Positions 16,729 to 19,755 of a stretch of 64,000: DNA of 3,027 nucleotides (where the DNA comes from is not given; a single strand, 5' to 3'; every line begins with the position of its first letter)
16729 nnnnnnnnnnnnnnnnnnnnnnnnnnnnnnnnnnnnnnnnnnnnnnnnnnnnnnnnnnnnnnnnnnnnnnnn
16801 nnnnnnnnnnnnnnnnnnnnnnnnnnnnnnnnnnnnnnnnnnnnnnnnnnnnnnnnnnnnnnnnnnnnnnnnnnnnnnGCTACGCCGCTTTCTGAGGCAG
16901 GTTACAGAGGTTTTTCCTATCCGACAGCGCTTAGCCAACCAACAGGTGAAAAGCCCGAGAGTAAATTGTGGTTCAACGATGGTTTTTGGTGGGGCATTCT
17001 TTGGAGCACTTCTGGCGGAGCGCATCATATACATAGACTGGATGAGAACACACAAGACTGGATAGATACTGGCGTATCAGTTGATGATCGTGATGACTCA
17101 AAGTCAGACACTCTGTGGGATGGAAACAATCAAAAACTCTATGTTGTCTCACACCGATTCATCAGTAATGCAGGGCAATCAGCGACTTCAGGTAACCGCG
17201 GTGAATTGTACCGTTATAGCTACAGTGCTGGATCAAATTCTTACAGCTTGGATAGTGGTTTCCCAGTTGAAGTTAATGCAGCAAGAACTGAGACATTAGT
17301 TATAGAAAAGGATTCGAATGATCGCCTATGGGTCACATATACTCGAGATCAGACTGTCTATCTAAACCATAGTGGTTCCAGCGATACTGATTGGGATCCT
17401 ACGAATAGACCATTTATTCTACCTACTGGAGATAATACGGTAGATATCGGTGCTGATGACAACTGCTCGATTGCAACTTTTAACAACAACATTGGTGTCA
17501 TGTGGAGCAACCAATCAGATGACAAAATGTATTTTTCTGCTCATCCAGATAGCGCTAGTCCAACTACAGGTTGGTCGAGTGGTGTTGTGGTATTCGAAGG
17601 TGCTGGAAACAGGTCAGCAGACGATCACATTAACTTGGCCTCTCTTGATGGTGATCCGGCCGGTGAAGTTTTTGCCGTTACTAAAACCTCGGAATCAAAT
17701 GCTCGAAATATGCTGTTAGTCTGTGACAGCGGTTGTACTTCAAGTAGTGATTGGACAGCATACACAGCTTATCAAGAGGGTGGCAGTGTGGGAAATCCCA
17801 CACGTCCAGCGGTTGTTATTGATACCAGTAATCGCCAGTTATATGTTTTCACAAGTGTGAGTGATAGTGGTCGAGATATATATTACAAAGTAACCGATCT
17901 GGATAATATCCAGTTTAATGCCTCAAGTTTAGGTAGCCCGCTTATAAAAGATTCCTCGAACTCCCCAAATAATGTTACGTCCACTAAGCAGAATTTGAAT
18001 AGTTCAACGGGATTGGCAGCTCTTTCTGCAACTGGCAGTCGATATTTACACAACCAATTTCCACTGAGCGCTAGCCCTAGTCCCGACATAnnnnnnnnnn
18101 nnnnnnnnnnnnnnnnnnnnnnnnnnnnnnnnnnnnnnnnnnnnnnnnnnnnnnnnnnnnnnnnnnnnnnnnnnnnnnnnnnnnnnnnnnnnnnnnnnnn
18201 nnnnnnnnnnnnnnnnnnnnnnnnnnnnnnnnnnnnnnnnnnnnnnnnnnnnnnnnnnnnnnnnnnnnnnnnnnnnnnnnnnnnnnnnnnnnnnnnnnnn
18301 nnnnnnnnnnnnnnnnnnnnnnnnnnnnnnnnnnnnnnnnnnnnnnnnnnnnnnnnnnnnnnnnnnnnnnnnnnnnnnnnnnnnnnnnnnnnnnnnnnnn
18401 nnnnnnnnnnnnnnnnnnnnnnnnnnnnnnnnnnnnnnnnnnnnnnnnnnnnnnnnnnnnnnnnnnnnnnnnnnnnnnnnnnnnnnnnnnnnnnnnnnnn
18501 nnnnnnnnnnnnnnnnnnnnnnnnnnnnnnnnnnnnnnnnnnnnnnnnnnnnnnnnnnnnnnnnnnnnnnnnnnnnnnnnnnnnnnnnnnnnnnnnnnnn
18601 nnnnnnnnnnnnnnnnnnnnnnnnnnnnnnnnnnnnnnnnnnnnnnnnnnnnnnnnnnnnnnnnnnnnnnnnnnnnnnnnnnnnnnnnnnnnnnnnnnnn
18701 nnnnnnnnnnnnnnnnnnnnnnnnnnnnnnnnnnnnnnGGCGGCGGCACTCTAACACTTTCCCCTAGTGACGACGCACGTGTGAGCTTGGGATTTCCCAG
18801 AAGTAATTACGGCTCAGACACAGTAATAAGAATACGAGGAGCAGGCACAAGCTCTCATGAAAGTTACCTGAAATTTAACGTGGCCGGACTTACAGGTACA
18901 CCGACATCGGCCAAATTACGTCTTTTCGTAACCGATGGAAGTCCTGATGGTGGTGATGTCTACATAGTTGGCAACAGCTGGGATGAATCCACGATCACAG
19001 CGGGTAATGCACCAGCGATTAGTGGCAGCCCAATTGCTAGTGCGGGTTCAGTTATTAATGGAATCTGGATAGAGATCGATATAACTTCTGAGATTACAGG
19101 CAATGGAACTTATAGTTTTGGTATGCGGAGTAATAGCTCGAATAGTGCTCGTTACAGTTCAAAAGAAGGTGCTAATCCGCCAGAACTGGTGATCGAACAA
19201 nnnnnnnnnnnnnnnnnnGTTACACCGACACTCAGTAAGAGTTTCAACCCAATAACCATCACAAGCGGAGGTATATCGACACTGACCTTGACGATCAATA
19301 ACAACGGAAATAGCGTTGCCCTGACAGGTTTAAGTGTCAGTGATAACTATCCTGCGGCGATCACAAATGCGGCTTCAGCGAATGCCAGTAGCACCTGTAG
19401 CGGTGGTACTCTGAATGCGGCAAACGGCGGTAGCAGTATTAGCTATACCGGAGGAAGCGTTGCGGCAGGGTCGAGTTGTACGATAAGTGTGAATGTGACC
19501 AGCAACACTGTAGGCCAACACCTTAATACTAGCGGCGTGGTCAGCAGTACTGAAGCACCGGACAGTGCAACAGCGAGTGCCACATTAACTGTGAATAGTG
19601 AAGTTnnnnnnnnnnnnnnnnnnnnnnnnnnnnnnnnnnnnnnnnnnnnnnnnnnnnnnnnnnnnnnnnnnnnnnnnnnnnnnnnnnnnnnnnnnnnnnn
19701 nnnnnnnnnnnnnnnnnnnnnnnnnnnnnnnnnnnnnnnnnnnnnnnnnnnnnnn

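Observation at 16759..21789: Giant 1.68k-aa secreted multi-module protein carrying very recent internal duplications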

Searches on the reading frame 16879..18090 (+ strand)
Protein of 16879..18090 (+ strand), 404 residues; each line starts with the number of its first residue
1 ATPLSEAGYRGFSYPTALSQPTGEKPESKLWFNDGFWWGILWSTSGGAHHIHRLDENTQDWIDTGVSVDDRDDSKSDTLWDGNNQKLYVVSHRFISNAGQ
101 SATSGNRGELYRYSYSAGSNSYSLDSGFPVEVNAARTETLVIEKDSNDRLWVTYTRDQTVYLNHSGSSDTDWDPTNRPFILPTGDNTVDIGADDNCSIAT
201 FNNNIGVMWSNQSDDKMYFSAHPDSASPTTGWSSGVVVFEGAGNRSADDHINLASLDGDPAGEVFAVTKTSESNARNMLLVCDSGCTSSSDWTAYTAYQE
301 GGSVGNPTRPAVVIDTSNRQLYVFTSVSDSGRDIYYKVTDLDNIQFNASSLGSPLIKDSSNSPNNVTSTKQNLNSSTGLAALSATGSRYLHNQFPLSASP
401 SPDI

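Call 17: search_solved_structures(query=window:16879-18090:+, max_evalue=1)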
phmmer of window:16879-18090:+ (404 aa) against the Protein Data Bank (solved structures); distinct sequences matched with E-value up to 1: 0.

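Call 37: predict_structure(alignment_id=A1)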
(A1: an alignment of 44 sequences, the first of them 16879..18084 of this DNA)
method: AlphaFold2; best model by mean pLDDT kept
length: 402 residues; sequences in the alignment: 44
mean_pLDDT: 92.0   pTM: 0.92
mean pLDDT of the five models: 92.0, 91.6, 91.4, 91.3, 90.0
residues with pLDDT >= 90: 309; 70-90: 76; 50-70: 16; < 50: 1
segments of 3 or more residues with pLDDT < 50: none
pLDDT, mean of each block of 10 residues (from residue 1): 82 82 85 98 95 96 97 95 98 86 95 97 98 95 97 94 96 91 72 93 96 92 94 93 79 93 94 83 95 95 91 97 91 94 95 94 93 97 92 87 50
secondary structure, 60 per line:
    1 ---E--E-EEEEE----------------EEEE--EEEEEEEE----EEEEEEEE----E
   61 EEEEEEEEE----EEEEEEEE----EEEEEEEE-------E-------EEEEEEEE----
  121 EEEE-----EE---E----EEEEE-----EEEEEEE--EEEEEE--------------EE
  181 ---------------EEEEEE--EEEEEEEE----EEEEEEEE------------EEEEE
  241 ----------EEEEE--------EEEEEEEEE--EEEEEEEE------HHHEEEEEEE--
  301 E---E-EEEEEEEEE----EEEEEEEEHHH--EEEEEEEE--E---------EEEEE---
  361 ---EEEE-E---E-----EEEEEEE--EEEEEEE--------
elements in order: E9-13 E30-33 E36-43 E48-55 E60-69 E74-81 E86-93 E109-116 E121-124 E140-144 E150-156 E159-164 E196-201 E204-211 E216-223 E236-240 E251-255 E264-272 E275-282 E292-298 E307-315 E320-327 E333-340 E353-357 E364-367 E379-385 E388-394
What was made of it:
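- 16879..18084 (+): N domain (aa 61-462): seven-bladed beta-propeller belonging to no Pfam family. AF2 model with pLDDT 92 (call 37).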

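Call 39: fold_search(model_id=the predicted structure, library=pdb)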
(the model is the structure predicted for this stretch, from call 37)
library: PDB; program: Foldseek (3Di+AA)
matches with E <= 10: 1222; with E <= 0.001: 260
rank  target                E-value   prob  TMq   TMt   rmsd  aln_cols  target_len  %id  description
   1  6rfz                  2.2e-09  1.00  0.44  0.51  10.0       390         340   14  Photorhabdus laumondii lectin PLL2 in complex with D-glucose (released 2020-07-01)
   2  5mxe                  1.3e-08  1.00  0.48  0.54   7.3       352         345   14  Photorhabdus asymbiotica lectin (PHL) in free form (released 2017-08-09)
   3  5muk                  1.9e-08  1.00  0.54  0.58   8.0       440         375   10  Glycoside Hydrolase BT3686 (released 2017-04-26)
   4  6fhy_A                2.5e-08  1.00  0.41  0.47  11.4       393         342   14  Photorhabdus asymbiotica lectin (PHL) in complex with synthetic C-fucoside (released 2019-01-30)
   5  5mxh                  3.6e-08  1.00  0.42  0.48  11.7       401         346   15  Photorhabdus asymbiotica lectin (PHL) in complex with D-galactose (released 2017-08-09)
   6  5mum                  3.9e-08  1.00  0.59  0.60   6.1       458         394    9  Glycoside Hydrolase BACINT_00347 (released 2017-04-26)
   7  6rgr                  5.3e-08  1.00  0.43  0.50  10.2       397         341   15  Photorhabdus asymbiotica lectin PHL in complex with L-rhamnose (released 2020-07-01)
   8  5mul                  7.1e-08  1.00  0.57  0.59   7.0       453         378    9  Glycoside Hydrolase BT3686 bound to Glucuronic Acid (released 2017-04-26)
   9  6rgg_B                7.8e-08  1.00  0.44  0.51   9.2       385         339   14  Photorhabdus laumondii lectin PLL2 in complex with O-methylated PGL-1-derived disaccharide (released 2020-07-01)
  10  5c9o                  8.6e-08  1.00  0.55  0.62   6.1       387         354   13  Crystal structure of recombinant PLL lectin from Photorhabdus luminescens at 1.5 A resolution (released 2016-10-19)
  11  4irt                  1.4e-07  1.00  0.60  0.60   6.2       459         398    9  Crystal structure of a putative neuraminidase (BACOVA_03493) from Bacteroides ovatus ATCC 8483 at 1.74 A resolution (released 2013-03-13)
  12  6byx_B                1.9e-07  1.00  0.40  0.35  11.5       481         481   10  Complex structure of LOR107 mutant (R259N) with tetrasaccharide substrate (released 2018-02-07)
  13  6gxs_B                2.4e-07  1.00  0.48  0.52   7.9       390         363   12  Crystal structure of CV39L lectin from Chromobacterium violaceum at 1.8 A resolution (released 2019-12-04)
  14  6byt_A                3.3e-07  1.00  0.42  0.37  11.8       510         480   11  Complex structure of LOR107 mutant (R320) with tetrasaccharide substrate (released 2018-02-07)
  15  6byt_B                3.8e-07  1.00  0.41  0.36  11.4       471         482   10  Complex structure of LOR107 mutant (R320) with tetrasaccharide substrate (released 2018-02-07)
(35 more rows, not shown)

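Call 61: search_protein_families(library=pfam, proteins=[window:16879-18084:+], max_evalue=10)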
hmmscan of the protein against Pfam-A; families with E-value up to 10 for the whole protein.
window:16879-18084:+ (402 aa): 0 families

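Call 62: search_solved_structures(query=A1, max_evalue=1)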
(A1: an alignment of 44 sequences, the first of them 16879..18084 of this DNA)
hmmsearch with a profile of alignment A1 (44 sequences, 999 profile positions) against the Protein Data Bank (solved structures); distinct sequences matched with E-value up to 1: 20.
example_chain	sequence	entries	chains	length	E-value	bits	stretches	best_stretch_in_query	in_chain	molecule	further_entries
8wab_A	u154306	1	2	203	2.1e-10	42.9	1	765-914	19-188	DNRLRE domain-containing protein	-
9lqj_A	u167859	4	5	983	2.9e-07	32.5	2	416-507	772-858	Collagenase ColH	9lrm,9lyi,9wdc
9lrk_A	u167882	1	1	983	2.9e-07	32.5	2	416-507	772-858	Collagenase ColH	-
7vbo_A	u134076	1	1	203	2.2e-06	29.6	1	766-902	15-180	Alginate lyase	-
1l0q_A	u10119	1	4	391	5.6e-06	28.3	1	422-510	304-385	Surface layer protein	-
4jgu_A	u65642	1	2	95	4.7e-05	25.2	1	416-504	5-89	ColH protein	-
2c26_A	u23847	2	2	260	8.6e-05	24.4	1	418-582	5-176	ENDOGLUCANASE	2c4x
4aqo_A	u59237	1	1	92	0.00073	21.3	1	419-507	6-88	COLLAGENASE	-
4l9d_A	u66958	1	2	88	0.00086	21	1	423-509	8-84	Protease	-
4jrw_A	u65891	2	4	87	0.0011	20.7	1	422-509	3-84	Collagenase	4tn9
6aem_A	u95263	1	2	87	0.0032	19.2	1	421-506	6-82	PKD domain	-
7kv5_AAA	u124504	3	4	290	0.0038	18.9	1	422-514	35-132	PKD domain protein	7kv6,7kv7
2y72_A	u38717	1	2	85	0.004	18.9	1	429-507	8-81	COLLAGENASE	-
7bhq_A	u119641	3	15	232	0.0065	18.1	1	874-988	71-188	Basal-body rod modification protein FlgD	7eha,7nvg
7eh9_A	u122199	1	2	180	0.014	17.1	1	883-988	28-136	Basal-body rod modification protein FlgD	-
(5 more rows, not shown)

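Call 73: search_protein_representatives(protein=window:16879-18084:+)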
Query: 402 residues. Proteins with E-value up to 0.001 (for the whole library): 2351; up to 1e-10: 1822; up to 1e-30: 963. The best 150 are listed.
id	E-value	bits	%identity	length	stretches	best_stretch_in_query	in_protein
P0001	7.4e-268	904.2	100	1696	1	1-402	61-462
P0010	3.4e-138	477.2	58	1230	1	3-402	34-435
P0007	3.8e-137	473.8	57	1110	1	12-398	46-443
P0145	1.8e-124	432.1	40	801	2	3-398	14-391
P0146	2.5e-114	398.7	40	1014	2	8-398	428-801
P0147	1.9e-111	389.1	55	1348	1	5-399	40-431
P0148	2.0e-109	382.5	54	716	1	6-399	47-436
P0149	5.5e-108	377.8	53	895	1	6-402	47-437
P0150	1.0e-107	376.9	52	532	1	7-399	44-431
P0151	8.3e-106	370.6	50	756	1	1-398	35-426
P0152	2.8e-105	368.9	54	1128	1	2-398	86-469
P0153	9.0e-105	367.2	49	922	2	5-402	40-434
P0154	1.7e-103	363.0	52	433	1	6-395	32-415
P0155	1.9e-102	359.5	52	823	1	5-396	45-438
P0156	4.5e-101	355.0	53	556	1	6-398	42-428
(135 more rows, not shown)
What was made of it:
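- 16879..18084 (+): 2,351 family representatives (call 73).
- On N-propeller + (Ig spacers + CBM96/X heads) family (unnamed): 2,351 representatives at E <= 1e-3 (call 73).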

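Call 74: search_protein_families(library=pfam, alignment_id=A1, max_evalue=0.00001)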
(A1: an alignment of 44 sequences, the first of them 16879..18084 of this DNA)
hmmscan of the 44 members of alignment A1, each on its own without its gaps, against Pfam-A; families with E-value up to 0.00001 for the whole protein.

A. member 1, window:16879-18084:+ (402 aa): 0 families

B. families by the number of members that match (of 44 scanned): 31 families (the first 25 are shown)
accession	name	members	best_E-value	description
PF24517.2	CBM96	26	3.7e-109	Carbohydrate-binding module family 96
PF18911.6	PKD_4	16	1.6e-79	PKD domain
PF00801.26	PKD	16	1.8e-64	PKD domain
PF01833.30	TIG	7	4.2e-32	IPT/TIG domain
PF13860.13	FlgD_ig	7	2.9e-11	FlgD Ig-like domain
PF01835.25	MG2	7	9.8e-09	MG2 domain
PF18998.6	Flg_new_2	6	1.3e-62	Divergent InlB B-repeat domain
PF17963.7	Big_9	4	1.1e-35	Bacterial Ig domain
PF17892.7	Cadherin_5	4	1.2e-22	Cadherin-like domain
PF17803.7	Cadherin_4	4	1.8e-21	Bacterial cadherin-like domain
PF18981.6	InlK_D3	4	3.4e-07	Internalin K domain (D3/D4)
PF22544.2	HYDIN_VesB_CFA65-like_Ig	3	4.3e-31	HYDIN/CFA65/VesB-like, Ig-like domain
PF22073.2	Cep192_D4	3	1.1e-25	Cep192 domain 4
PF15780.11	ASH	3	3.3e-23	Abnormal spindle-like microcephaly-assoc'd, ASPM-SPD-2-Hydin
PF07610.17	DUF1573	3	1.5e-12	Protein of unknown function (DUF1573)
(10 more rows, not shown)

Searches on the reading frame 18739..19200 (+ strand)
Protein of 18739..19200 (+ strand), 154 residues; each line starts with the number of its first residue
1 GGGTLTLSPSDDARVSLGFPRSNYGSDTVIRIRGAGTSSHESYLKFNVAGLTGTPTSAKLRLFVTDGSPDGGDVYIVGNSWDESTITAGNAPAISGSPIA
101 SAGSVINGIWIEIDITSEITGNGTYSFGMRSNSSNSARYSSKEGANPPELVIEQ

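Call 78: search_solved_structures(query=window:18739-19200:+, max_evalue=0.01, show_alignments=2)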
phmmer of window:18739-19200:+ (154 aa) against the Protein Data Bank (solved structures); distinct sequences matched with E-value up to 0.01: 1.
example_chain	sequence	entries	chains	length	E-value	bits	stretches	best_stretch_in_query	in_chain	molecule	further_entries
8wab_A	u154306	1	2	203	1.2e-05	28.5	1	19-147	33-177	DNRLRE domain-containing protein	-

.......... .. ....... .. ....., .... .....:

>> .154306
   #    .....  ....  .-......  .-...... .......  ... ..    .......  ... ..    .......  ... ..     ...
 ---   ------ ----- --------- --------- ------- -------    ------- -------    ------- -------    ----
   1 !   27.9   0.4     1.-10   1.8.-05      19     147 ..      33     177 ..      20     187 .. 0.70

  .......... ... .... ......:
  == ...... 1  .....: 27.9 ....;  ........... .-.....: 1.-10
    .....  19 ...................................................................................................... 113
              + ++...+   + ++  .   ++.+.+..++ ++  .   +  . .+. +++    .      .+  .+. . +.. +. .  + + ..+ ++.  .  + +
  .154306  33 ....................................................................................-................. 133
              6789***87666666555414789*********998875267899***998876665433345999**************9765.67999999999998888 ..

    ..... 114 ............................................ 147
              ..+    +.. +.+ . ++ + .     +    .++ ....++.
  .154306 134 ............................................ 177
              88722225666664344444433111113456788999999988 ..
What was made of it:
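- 18739..19200 (+): B1: CBM96 / DNRLRE module (aa 681-834). Matches PDB 8wab, a DNRLRE domain, at E 1.2e-5 (call 78).
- On CBM96 / DNRLRE domain (PF24517, NF033679): PDB 8wab (DNRLRE domain) matches at E 1.2e-5 (call 78). 7vbo (TM6-N4) was not matched by the single-sequence search (call 78), so the residues could not be aligned.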

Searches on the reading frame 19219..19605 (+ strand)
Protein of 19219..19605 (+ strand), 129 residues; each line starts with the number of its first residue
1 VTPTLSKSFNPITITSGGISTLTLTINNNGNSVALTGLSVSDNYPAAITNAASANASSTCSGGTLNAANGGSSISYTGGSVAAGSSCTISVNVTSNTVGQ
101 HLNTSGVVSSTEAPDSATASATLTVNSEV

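Call 79: search_solved_structures(query=window:19219-19605:+, max_evalue=0.1, show_alignments=1)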
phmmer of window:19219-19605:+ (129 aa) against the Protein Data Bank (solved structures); distinct sequences matched with E-value up to 0.1: 0.
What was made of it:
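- Tried and rejected: The C domain has no PDB sequence match either (call 79).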
